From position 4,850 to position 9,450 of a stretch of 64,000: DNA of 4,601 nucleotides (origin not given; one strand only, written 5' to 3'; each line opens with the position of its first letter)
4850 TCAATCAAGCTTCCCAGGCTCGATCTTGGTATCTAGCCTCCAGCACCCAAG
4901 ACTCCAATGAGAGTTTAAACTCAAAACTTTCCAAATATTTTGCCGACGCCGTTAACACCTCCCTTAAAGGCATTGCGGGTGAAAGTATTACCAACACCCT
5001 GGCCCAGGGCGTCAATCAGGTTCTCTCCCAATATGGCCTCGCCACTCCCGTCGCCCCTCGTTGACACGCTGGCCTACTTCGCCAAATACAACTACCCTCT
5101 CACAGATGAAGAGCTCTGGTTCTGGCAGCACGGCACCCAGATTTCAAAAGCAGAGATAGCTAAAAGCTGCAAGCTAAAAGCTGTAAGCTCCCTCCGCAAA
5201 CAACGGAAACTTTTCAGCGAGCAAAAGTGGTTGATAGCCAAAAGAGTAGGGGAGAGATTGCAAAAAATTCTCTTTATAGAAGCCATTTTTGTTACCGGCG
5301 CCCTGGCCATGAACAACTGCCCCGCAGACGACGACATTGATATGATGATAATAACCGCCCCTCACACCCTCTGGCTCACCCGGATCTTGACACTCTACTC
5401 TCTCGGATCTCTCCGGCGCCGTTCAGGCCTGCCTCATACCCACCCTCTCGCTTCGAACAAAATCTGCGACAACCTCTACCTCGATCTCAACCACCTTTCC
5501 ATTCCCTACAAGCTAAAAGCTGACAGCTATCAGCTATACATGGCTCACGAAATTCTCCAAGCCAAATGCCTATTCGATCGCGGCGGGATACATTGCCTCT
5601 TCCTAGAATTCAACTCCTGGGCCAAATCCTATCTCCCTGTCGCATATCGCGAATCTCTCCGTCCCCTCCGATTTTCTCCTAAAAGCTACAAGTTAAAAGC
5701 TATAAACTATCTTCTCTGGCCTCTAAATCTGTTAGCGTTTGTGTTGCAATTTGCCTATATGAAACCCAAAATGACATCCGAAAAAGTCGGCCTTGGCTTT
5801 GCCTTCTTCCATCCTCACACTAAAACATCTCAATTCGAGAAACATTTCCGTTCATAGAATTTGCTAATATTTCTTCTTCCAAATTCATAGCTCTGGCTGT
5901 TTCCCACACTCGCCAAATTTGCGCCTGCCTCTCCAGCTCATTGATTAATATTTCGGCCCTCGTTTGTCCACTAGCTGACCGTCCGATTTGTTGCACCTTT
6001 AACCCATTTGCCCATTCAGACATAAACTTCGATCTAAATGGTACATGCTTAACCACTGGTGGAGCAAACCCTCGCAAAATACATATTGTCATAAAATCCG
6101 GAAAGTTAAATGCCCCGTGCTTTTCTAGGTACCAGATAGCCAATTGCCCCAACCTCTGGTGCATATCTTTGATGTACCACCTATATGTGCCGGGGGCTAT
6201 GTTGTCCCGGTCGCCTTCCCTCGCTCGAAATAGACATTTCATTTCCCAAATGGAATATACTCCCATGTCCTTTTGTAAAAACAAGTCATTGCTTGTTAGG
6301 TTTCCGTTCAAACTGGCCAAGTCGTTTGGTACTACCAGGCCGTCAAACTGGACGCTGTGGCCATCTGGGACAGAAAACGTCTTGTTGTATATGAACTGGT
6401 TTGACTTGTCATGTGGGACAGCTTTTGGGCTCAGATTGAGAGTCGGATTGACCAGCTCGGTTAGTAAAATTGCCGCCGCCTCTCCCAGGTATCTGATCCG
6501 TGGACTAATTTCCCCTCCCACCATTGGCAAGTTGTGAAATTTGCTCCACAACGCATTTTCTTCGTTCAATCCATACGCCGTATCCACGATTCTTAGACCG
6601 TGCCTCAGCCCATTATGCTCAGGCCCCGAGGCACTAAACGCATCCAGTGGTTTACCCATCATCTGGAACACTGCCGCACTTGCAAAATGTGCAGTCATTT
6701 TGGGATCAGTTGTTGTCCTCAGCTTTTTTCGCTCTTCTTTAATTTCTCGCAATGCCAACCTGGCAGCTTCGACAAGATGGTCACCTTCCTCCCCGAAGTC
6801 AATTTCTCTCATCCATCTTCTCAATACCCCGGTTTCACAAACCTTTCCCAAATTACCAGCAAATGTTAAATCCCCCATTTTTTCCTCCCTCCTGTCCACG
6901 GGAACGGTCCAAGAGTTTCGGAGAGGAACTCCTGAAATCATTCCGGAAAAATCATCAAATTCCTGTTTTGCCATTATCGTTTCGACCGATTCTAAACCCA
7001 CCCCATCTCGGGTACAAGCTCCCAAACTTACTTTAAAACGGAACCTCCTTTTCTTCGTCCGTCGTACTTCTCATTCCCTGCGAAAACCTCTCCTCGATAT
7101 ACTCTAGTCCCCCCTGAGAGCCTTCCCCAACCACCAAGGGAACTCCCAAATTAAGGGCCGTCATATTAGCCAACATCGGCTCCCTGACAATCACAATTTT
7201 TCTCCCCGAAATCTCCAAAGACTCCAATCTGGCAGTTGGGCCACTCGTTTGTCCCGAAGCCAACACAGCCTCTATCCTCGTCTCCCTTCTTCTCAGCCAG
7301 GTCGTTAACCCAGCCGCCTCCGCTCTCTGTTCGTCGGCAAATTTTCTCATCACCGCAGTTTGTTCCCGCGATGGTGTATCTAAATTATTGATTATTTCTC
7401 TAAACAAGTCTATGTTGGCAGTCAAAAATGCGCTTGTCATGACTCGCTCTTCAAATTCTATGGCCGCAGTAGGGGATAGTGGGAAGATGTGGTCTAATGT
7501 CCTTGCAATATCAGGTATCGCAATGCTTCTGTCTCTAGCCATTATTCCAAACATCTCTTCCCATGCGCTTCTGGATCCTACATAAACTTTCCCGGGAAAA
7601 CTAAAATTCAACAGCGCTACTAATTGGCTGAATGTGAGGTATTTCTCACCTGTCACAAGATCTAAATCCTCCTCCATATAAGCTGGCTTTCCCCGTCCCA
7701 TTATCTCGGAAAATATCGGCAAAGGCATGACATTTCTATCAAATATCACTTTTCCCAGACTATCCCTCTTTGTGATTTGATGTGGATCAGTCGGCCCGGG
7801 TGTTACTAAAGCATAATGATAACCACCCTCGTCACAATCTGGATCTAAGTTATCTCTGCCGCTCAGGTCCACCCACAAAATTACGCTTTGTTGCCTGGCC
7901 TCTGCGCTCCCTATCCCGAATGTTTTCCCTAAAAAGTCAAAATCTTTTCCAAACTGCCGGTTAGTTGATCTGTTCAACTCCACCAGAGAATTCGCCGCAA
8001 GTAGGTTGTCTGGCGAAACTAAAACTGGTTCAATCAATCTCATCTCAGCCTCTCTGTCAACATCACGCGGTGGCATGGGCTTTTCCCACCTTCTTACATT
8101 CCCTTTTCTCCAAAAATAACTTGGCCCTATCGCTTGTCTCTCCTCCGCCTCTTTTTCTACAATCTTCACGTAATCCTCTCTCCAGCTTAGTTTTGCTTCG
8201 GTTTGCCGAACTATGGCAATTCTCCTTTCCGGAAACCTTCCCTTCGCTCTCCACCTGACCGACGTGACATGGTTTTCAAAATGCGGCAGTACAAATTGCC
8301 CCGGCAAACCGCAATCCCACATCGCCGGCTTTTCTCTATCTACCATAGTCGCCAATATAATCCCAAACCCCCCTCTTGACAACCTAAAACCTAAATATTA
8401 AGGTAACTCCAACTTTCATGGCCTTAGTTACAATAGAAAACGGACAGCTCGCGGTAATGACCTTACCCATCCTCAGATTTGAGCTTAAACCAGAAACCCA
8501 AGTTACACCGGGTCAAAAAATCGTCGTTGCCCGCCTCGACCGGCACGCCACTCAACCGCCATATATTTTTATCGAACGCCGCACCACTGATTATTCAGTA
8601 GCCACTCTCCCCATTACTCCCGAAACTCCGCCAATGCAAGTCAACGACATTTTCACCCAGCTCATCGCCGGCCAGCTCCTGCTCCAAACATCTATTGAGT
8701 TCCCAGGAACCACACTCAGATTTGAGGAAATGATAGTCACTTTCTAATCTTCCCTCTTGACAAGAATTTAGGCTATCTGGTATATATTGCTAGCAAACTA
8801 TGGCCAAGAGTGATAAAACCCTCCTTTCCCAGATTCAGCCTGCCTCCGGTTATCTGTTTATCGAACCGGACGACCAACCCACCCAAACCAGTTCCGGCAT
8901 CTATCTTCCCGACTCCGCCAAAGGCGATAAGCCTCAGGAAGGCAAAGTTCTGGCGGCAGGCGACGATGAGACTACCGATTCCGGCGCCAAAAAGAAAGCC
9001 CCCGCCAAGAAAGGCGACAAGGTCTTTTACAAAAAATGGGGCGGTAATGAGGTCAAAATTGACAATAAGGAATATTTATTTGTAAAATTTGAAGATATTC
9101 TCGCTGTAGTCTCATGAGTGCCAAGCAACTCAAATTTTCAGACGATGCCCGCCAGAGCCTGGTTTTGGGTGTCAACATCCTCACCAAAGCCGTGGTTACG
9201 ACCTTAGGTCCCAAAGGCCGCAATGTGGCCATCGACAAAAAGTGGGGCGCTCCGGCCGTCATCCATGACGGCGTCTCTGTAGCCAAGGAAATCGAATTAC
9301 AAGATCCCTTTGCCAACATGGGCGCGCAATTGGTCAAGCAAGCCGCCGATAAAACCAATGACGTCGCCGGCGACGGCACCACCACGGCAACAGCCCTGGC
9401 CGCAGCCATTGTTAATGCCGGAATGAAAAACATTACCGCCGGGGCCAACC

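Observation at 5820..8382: Two-gene operon of large proteins (449 aa + 401 aa) with no domains I could recognise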

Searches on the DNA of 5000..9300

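Call 103: search_rna_families(source=window, start=5000, end=9300, threshold=evalue, max_evalue=1)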
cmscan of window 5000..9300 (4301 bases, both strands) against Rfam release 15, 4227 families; matches with E-value up to 1: 0.
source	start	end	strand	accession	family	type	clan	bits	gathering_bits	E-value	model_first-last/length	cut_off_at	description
